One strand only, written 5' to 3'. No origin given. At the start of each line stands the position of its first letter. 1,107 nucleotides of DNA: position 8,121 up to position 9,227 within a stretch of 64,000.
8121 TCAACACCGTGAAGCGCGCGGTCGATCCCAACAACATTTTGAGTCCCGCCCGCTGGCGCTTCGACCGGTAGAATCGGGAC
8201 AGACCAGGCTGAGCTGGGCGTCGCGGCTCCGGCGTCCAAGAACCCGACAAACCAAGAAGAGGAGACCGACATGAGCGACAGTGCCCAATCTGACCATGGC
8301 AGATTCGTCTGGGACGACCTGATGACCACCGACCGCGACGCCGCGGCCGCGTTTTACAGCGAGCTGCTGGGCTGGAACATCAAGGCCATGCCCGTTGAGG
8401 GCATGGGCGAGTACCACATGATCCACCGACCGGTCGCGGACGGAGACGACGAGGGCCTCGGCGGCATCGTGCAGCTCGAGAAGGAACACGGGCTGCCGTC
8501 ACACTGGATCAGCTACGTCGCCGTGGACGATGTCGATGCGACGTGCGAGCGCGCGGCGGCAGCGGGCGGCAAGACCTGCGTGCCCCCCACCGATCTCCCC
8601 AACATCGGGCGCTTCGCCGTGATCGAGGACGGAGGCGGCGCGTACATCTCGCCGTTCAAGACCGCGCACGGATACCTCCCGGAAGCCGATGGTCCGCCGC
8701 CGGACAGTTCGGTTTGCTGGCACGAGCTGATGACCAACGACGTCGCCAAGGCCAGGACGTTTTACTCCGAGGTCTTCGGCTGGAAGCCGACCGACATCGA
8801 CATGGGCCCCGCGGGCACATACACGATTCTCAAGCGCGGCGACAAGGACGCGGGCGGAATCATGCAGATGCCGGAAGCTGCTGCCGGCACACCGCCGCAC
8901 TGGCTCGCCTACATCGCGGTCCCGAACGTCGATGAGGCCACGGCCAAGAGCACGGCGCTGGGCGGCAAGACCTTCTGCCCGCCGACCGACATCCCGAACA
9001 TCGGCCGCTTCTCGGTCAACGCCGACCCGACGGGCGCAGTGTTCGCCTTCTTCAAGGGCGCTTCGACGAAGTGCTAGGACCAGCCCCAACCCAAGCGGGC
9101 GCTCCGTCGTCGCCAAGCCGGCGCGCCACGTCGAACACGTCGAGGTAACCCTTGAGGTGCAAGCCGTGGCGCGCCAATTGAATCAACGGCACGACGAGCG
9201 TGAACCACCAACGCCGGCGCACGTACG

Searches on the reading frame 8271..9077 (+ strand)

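Call 74: search_protein_families(library=pfam, proteins=[window:8271-9077:+], max_evalue=0.00001)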
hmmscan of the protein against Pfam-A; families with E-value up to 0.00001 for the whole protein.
window:8271-9077:+ (268 aa): 3 families
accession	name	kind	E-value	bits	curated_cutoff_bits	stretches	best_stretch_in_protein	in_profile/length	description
PF00903.31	Glyoxalase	-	6.4e-21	75.4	20.6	2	17-124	7-117/121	Glyoxalase/Bleomycin resistance protein/Dioxygenase superfamily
PF22677.2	Ble-like_N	-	3.3e-14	52.8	24.5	1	150-178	4-32/41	Bleomycin resistance protein-like N-terminal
PF18029.7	Glyoxalase_6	-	2.1e-12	48.1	23.6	0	19-102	6-83/106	Glyoxalase-like domain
